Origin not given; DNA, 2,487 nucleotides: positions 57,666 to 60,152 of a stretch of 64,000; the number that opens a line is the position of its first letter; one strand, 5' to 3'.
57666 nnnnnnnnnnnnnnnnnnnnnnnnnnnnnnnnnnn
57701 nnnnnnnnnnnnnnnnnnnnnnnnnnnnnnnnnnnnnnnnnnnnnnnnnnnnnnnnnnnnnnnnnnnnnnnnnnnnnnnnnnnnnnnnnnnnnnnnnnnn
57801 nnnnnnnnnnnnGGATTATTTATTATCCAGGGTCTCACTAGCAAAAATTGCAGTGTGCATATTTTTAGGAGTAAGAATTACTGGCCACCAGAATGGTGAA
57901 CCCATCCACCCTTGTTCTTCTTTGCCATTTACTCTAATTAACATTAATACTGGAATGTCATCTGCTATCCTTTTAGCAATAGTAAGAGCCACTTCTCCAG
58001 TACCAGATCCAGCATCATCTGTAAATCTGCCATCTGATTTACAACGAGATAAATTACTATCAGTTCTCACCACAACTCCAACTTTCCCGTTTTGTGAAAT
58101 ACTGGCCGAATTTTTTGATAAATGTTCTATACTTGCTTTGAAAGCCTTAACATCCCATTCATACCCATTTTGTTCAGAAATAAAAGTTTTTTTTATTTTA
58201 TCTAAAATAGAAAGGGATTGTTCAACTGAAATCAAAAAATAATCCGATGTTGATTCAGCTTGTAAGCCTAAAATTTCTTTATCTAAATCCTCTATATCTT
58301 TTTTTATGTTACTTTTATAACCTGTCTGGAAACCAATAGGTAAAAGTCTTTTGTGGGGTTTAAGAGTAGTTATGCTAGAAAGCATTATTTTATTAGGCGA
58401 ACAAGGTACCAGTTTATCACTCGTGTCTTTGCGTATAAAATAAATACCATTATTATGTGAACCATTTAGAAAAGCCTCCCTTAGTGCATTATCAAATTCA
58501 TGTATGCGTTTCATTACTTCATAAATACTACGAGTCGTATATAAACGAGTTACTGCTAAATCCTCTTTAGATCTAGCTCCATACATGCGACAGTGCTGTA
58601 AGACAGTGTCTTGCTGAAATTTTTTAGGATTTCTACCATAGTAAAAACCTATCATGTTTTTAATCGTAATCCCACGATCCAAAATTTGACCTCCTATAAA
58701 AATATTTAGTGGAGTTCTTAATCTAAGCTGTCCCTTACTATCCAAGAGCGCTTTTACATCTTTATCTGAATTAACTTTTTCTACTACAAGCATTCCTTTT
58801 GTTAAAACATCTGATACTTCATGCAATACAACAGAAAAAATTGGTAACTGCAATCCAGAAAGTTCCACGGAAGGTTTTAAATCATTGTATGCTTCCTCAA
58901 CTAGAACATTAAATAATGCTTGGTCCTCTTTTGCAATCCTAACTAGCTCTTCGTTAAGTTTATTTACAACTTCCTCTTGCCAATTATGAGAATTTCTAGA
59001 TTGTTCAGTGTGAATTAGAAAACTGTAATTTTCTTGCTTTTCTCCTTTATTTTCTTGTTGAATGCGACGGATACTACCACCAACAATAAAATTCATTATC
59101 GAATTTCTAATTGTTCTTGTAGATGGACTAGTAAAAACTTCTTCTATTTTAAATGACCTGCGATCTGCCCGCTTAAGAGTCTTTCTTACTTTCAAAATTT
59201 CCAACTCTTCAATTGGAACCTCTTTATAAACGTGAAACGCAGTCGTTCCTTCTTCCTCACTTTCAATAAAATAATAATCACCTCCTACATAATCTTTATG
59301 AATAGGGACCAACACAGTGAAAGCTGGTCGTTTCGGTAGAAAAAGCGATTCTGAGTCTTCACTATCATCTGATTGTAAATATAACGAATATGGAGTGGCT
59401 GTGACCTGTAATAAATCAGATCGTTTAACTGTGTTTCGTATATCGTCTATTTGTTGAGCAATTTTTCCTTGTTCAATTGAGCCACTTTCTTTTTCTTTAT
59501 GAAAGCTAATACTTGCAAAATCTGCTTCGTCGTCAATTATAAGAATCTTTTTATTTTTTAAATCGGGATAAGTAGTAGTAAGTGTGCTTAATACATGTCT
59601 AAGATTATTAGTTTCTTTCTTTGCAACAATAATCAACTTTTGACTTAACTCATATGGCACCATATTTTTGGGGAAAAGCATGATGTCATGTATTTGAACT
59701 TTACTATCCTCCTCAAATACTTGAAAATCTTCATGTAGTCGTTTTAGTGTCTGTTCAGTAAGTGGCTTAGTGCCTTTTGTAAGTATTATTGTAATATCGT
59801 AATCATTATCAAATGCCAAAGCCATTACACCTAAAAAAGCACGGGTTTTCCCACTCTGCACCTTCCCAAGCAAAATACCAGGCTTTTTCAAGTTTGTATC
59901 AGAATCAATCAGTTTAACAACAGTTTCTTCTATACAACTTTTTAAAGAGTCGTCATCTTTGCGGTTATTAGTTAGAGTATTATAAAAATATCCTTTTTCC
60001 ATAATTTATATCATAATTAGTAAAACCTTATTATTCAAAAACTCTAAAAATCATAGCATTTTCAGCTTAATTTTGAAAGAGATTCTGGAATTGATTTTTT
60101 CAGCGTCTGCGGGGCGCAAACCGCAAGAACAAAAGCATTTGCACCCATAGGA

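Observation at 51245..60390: Unclassified five-gene restriction-modification/defence operon: two SF2 ATPases, an amino-MTase, a C5-MTase and a DUF3883-type nuclease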

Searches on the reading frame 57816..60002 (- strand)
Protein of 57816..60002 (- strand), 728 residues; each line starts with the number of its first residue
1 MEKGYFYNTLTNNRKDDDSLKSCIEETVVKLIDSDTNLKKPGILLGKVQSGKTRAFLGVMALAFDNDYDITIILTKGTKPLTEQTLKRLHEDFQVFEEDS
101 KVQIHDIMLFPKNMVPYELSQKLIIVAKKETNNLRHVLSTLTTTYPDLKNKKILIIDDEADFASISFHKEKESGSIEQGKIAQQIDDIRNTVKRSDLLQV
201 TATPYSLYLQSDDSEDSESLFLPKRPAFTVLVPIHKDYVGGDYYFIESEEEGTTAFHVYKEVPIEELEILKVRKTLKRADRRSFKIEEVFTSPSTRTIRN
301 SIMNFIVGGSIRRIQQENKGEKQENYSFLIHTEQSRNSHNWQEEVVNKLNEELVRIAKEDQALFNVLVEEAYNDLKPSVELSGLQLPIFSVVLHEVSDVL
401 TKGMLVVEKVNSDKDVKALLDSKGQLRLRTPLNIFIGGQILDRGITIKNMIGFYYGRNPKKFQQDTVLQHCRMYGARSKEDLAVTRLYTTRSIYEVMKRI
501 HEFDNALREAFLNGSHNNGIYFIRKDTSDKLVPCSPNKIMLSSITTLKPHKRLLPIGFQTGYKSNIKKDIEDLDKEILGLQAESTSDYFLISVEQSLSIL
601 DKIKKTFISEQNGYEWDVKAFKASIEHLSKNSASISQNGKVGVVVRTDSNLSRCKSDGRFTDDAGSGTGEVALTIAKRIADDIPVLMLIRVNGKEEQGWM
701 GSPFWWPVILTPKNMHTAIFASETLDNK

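Call 4: search_protein_families(library=pfam, proteins=[window:57816-60002:-], max_evalue=0.01)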
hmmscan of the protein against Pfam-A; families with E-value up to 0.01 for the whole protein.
window:57816-60002:- (728 aa): 3 families
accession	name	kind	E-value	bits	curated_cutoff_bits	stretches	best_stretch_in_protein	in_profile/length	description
PF10593.14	Z1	-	1.8e-23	83.8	25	1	298-513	2-206/228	Z1 domain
PF04851.21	ResIII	-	0.00035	21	22.5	1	31-205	15-163/164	Type III restriction enzyme, res subunit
PF14114.12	DUF4286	-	0.003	18.2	25.8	1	313-370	43-99/100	Domain of unknown function (DUF4286)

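Call 5: search_protein_families(library=padloc, proteins=[window:57816-60002:-], max_evalue=0.01)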
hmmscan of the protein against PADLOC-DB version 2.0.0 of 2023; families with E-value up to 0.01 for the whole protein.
window:57816-60002:- (728 aa): 2 families
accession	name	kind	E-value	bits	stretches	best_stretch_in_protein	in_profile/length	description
PDLC03202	Helicase_II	-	3.2e-67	225.3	1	7-715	8-614/621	Type II helicase domain protein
PDLC02205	MzaC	-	3.1e-16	56.5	2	153-515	287-653/952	-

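Call 6: search_protein_families(library=ncbifam, proteins=[window:57816-60002:-], max_evalue=0.01)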
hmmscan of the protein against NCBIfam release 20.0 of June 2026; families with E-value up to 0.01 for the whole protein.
window:57816-60002:- (728 aa): 2 families
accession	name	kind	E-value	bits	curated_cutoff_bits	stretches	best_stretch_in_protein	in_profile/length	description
NF041933.1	MzaC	equivalog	2.1e-22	78.9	1500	2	152-511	281-644/806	MZA anti-phage system associated Z1 domain-containing protein MzaC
TIGR01542.1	A118_put_portal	equivalog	0.0017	17.3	277.2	1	338-391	173-226/476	phage portal protein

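Call 11: search_solved_structures(query=window:57816-60002:-, max_evalue=0.01, show_alignments=1)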
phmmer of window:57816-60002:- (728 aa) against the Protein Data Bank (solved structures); distinct sequences matched with E-value up to 0.01: 0.

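Call 14: find_encoding_contigs(protein=window:57816-60002:-, flank=10000, max_places=6)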
Protein window:57816-60002:- (728 aa): 22 contigs read that carry it; 6 places shown.
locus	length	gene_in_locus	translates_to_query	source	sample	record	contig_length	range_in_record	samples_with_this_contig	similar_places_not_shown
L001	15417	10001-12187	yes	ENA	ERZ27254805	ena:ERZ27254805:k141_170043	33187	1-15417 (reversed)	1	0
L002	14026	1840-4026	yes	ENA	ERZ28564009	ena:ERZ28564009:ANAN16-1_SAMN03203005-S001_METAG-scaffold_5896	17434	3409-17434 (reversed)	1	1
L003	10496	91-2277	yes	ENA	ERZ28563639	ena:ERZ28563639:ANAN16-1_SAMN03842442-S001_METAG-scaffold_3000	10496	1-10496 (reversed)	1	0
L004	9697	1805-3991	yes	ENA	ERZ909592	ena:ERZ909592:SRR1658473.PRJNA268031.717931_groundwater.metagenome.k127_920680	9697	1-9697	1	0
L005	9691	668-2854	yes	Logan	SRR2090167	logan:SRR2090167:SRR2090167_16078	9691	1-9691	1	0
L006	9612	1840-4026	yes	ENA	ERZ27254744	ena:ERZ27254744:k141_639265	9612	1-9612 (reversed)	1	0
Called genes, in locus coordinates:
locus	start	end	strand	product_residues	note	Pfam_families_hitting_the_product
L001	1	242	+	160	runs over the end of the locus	PF01936:NYN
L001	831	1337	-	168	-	PF03668:RapZ-like_N (faint), PF13238:AAA_18 (weak)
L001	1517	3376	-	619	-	PF00239:Resolvase, PF07508:Recombinase (faint)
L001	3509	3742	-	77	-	-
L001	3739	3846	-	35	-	-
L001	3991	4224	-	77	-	-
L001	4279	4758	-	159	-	-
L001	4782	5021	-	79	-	-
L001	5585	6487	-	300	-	PF25145:NfeD1b_N, PF01343:Peptidase_S49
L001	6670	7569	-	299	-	-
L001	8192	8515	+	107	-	-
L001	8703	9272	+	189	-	-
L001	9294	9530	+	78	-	-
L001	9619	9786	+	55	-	-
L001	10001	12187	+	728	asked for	PF10593:Z1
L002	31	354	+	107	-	-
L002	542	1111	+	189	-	-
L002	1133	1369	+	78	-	-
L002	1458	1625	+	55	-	-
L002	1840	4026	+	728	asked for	PF10593:Z1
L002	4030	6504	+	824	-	PF00270:DEAD (weak), PF04851:ResIII, PF00271:Helicase_C, PF09491:RE_AlwI (weak)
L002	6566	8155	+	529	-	PF01555:N6_N4_Mtase, PF03602:Cons_hypoth95 (faint), PF01170:UPF0020 (faint), PF01555:N6_N4_Mtase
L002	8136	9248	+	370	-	PF00145:DNA_methylase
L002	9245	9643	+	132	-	-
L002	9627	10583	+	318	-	PF13020:NOV_C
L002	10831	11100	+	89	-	-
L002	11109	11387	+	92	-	-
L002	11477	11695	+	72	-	-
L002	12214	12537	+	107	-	PF02635:DsrE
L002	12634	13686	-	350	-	PF11495:TrmB_EBD_N (faint), PF13091:PLDc_2, PF00614:PLDc (weak), PF13091:PLDc_2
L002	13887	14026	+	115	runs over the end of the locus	-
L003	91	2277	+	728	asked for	PF10593:Z1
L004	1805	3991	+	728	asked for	PF10593:Z1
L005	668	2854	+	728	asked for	PF10593:Z1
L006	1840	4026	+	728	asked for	PF10593:Z1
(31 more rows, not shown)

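Call 16: find_homologous_proteins(query=window:57816-60002:-, max_evalue=0.00001)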
Query window:57816-60002:- (728 aa): 5506 proteins with E <= 0.00001 among 8000 candidates; the best 120 are listed.
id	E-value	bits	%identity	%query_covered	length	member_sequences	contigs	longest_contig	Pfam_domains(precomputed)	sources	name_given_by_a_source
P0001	0.0e+0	1621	100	100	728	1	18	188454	PF10593.15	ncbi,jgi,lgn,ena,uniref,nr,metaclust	ncbi:hypothetical protein A2356_01100 [Candidatus Nomurabacteria bacterium RIFOXYB1_FULL_39_16]|unir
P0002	0.0e+0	1607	99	100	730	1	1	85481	PF10593.15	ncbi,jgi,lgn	ncbi:MAG: Z1 domain-containing protein [Candidatus Paceibacterota bacterium]|jgi:hypothetical protei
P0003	0.0e+0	1306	79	100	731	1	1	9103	PF10593.15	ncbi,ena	-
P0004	0.0e+0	1303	80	100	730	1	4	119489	PF10593.15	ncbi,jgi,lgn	-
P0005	0.0e+0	1299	79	100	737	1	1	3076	PF10593.15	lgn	-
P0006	0.0e+0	1298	81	100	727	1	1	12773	PF10593.15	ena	-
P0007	0.0e+0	1288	78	100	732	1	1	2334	PF10593.15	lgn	-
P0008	0.0e+0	1285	79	100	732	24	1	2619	PF10593.15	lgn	-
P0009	0.0e+0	1283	79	100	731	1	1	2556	PF10593.15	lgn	-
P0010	0.0e+0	1280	78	100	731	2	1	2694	PF10593.15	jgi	-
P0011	0.0e+0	1279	78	99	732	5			PF10593.15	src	-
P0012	0.0e+0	1269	77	100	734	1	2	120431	PF10593.15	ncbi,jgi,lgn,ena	-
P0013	0.0e+0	1265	78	99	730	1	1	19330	PF10593.15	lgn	-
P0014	0.0e+0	1259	76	100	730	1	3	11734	PF10593.15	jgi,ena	-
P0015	0.0e+0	1255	100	78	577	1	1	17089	PF10593.15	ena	-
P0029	0.0e+0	1180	71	100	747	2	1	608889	PF10593.15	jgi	jgi:hypothetical protein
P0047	1.5e-296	1003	60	99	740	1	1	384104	PF10593.15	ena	-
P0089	1.8e-250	851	52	100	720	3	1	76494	PF10593.15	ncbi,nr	ncbi:MAG: hypothetical protein KBD24_00220 [Candidatus Pacebacteria bacterium]|nr:hypothetical prote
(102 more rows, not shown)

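Call 17: find_encoding_contigs(protein=P0029, flank=10000, max_places=2)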
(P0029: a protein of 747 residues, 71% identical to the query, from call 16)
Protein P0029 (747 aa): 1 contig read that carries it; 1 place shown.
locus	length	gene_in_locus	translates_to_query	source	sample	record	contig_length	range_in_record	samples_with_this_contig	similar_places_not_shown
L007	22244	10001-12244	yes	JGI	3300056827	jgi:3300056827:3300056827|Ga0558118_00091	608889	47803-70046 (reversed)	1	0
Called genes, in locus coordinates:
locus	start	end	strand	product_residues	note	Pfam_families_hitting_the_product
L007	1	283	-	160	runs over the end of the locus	PF01327:Pep_deformylase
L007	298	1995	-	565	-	PF17764:PriA_3primeBD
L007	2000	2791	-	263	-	PF02900:LigB, PF01875:Memo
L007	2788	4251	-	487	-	-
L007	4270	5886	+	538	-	-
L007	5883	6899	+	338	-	-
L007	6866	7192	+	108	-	-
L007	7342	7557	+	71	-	-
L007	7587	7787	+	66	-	-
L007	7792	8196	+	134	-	PF11969:DcpS_C, PF01230:HIT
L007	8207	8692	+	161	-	PF03724:META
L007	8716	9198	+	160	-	PF03724:META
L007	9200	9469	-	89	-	PF17954:Pirin_C_2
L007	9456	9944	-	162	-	PF02678:Pirin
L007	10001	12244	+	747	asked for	PF10593:Z1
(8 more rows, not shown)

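Call 18: find_encoding_contigs(protein=P0047, flank=10000, max_places=2)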
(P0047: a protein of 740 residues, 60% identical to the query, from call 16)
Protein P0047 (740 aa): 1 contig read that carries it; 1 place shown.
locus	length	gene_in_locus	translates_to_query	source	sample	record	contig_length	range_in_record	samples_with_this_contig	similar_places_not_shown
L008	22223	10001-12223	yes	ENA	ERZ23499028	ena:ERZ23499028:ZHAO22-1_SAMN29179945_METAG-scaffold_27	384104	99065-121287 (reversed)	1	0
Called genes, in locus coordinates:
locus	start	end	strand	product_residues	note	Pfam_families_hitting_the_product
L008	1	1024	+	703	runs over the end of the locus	PF00041:fn3 (faint), PF18915:DUF5667 (weak), PF16655:PhoD_N (faint), PF16656:Pur_ac_phosph_N, PF23376:Fn3_VIN3 (faint), PF25814:fn3_SORL1 (faint), PF16656:Pur_ac_phosph_N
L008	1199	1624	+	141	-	-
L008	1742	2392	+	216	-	PF12705:PDDEXK_1 (weak)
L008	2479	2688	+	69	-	-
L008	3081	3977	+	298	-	-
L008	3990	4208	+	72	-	-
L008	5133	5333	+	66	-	PF12728:HTH_17 (weak)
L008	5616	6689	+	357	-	-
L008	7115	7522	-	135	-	PF03852:Vsr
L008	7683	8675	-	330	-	PF13391:HNH_2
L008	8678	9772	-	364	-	PF00145:DNA_methylase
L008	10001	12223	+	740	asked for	PF10593:Z1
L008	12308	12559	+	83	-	-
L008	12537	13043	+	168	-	-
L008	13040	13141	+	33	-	-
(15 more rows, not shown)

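Call 19: find_encoding_contigs(protein=P0089, flank=10000, max_places=2)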
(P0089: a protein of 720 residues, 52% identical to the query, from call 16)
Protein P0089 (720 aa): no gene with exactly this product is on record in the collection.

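Call 21: find_related_loci(query=A1, collection=genome_contigs, flank=10000)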
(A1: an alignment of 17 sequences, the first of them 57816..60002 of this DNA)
Query A1 (728 aa) in genome_contigs; peptide patterns used: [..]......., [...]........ (x = any residue, [..] = any of these).
589 stretches matched a pattern; 513 encode a relative of the query (tblastn E <= 1e-3); the best 80 are kept; 80 distinct loci.
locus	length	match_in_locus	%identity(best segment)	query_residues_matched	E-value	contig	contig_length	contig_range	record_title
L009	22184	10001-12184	99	1-728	0e+0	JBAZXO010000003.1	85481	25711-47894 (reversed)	MAG: Candidatus Paceibacterota bacterium isolate SO_2017_GW1_58 NODE_1719_length_85481_cov_7.294304_OW334_2017, whole ge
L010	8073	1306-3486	80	1-727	0e+0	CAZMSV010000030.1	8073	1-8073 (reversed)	MAG TPA_asm: uncultured Candidatus Saccharibacteria bacterium isolate SRP128246_co1_548 genome assembly, contig: NODE_23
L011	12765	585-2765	79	1-727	0e+0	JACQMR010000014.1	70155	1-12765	MAG: Candidatus Wildermuthbacteria bacterium isolate NC_groundwater_1234_Ag_S-0.1um_49_67 S_p1_S3_coassembly_k141_214103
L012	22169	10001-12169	75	1-727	0e+0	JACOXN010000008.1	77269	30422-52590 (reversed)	MAG: Candidatus Giovannonibacteria bacterium isolate NC_groundwater_154_Ag_S-0.1um_46_13 S4_GD2017_2_S1_scaffold_315, wh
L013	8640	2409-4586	73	1-727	0e+0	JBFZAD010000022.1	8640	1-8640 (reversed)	MAG: Candidatus Omnitrophota bacterium isolate PPR_0458 k121_4184831, whole genome shotgun sequence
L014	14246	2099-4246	61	16-722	0e+0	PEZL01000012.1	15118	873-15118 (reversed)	MAG: Candidatus Tagabacteria bacterium CG09_land_8_20_14_0_10_41_14 CG09_land_8_20_14_0.10_scaffold_642_c, whole genome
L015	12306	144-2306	57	1-726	0e+0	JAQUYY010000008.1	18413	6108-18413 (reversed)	MAG: Candidatus Gastranaerophilales bacterium isolate STD2_248 NODE_11089_length_18413_cov_7.605545_Sandtown_D2, whole g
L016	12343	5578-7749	59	4-723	0e+0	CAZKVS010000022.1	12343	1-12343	MAG TPA_asm: uncultured Candidatus Saccharibacteria bacterium isolate SRP286056_co2_73 genome assembly, contig: NODE_844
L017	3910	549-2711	55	6-726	0e+0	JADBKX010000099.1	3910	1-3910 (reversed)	MAG: Candidatus Sediminicultor sextus isolate Bin1_7.2m NODE_1817_length_3910_cov_12.946563, whole genome shotgun sequen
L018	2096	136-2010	62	4-622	0e+0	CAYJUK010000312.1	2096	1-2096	MAG TPA_asm: uncultured Planctomycetales bacterium isolate ERP125453_co1_189 genome assembly, contig: NODE_83714_length_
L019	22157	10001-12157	53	1-726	0e+0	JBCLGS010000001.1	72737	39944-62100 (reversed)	Parcubacteria group bacterium isolate SLM_LV1_02b-A19 Node_1_length_72737_cov_85.765659, whole genome shotgun sequence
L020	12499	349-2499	55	6-726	0e+0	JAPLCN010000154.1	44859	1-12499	MAG: Actinomycetota bacterium isolate LacPavin_0419_WC70L_MAG_33_13 LacPavin_0419_WC70L_scaffold_42913, whole genome sho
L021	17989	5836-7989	55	6-726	0e+0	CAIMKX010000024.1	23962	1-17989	uncultured bacterium isolate AM-2014-D8_bin-0381 genome assembly, contig: bin-0381:24/56, whole genome shotgun sequence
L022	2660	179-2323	53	1-725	0e+0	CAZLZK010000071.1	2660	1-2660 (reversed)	MAG TPA_asm: uncultured Gammaproteobacteria bacterium isolate SRP269290_co1_809 genome assembly, contig: NODE_76540_leng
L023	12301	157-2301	53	4-726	0e+0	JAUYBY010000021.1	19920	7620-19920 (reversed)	MAG: Candidatus Zixiibacteriota bacterium isolate C20_concoct.bin.73 C20_k141_245342, whole genome shotgun sequence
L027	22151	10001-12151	53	4-726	0e+0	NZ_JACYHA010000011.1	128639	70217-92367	Bacillus sp. PS06 contig00011, whole genome shotgun sequence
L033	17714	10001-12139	52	4-724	0e+0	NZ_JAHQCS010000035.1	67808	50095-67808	Evansella tamaricis strain CGMCC 1.15917 705, whole genome shotgun sequence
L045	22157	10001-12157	50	1-723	0e+0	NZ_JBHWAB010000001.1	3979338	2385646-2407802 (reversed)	Haloimpatiens sp. FM7330 chromosome, whole genome shotgun sequence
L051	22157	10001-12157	49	4-728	0e+0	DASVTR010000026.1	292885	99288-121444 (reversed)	MAG TPA_asm: Pyrinomonadaceae bacterium isolate SMAG_U3296 k141_228755, whole genome shotgun sequence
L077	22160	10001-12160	48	4-726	0e+0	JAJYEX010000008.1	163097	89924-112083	MAG: Proteobacteria bacterium isolate DBS1-1.bin70 NODE_87_length_163097_cov_15.653145, whole genome shotgun sequence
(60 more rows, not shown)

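Call 25: search_solved_structures(query=A1, max_evalue=1, show_alignments=1)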
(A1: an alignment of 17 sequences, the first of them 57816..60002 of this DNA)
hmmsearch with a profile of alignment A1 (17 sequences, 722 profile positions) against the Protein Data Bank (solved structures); distinct sequences matched with E-value up to 1: 0.

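Call 34: search_protein_families(library=pfam, proteins=[L010:3512-5356:+, L010:5353-6291:+, L011:2776-5292:+, L011:5289-7985:+, L014:4462-6414:+, L014:6407-8908:+, L015:2327-5317:+, L015:5320-7782:+, L012:13368-14417:+, L012:14414-16297:+], max_evalue=0.001)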
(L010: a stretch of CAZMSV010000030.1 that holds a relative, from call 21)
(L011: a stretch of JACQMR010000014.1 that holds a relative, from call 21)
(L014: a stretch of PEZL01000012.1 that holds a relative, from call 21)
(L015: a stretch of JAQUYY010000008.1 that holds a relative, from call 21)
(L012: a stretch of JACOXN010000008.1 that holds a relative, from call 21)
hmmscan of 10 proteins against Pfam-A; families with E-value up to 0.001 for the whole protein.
L010:3512-5356:+ (614 aa): 1 family
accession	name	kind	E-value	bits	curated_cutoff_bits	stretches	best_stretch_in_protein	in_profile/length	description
PF02384.22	N6_Mtase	-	2.8e-29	102.9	20.4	1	300-608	4-305/311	N-6 DNA Methylase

L010:5353-6291:+ (312 aa): 1 family
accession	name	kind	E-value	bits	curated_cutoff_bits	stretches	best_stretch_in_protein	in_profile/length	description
PF01420.25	Methylase_S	-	1.3e-23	84.5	22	2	154-304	1-154/168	Type I restriction modification DNA specificity domain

L011:2776-5292:+ (838 aa): 1 family
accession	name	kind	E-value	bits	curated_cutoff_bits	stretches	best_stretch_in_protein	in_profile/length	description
PF01555.25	N6_N4_Mtase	-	5.1e-32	112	26.7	1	152-479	1-220/221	DNA methylase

L011:5289-7985:+ (898 aa): 2 families
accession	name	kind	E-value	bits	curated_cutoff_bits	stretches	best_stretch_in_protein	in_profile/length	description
PF04851.21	ResIII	-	1.4e-09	38.5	22.5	1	108-281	8-142/164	Type III restriction enzyme, res subunit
PF08722.17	Tn7_TnsA-like_N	-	4.8e-06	27.5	26.5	1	827-872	20-75/85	TnsA-like endonuclease N terminal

L014:4462-6414:+ (650 aa): 1 family
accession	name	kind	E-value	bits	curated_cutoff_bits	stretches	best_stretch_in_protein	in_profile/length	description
PF01555.25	N6_N4_Mtase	-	3.2e-20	73.5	26.7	1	20-291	32-220/221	DNA methylase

L014:6407-8908:+ (833 aa): 2 families
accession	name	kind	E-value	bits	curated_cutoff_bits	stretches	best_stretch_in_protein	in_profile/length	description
PF08722.17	Tn7_TnsA-like_N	-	1.9e-05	25.6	26.5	1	763-810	21-78/85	TnsA-like endonuclease N terminal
PF04851.21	ResIII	-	4.3e-05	23.9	22.5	1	140-196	22-70/164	Type III restriction enzyme, res subunit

L015:2327-5317:+ (996 aa): 1 family
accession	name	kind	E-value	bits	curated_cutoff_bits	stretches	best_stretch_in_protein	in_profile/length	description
PF04851.21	ResIII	-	2.6e-12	47.4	22.5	1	127-351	20-163/164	Type III restriction enzyme, res subunit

L015:5320-7782:+ (820 aa): 1 family
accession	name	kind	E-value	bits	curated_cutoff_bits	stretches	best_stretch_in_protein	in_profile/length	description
PF01555.25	N6_N4_Mtase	-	9.1e-26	91.6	26.7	1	152-471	1-213/221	DNA methylase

L012:13368-14417:+ (349 aa): 2 families
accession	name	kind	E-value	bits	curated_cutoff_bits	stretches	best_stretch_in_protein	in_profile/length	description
PF20731.2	RE_NgoFVII_C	-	4.8e-36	124.1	23.8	1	202-334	4-129/131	NgoFVII C-terminal B3-like DNA-binding domain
PF09565.16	RE_NgoFVII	-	8.3e-26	90.7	23.8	1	22-163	9-155/162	NgoFVII restriction endonuclease N-terminal PLD domain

L012:14414-16297:+ (627 aa): 2 families
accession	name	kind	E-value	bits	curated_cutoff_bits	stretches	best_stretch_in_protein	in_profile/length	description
PF10593.14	Z1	-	1.7e-32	113.3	25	1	260-455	2-207/228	Z1 domain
PF18766.7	SWI2_SNF2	-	0.00049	20.2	26.7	1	34-200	10-156/221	SWI2/SNF2 ATPase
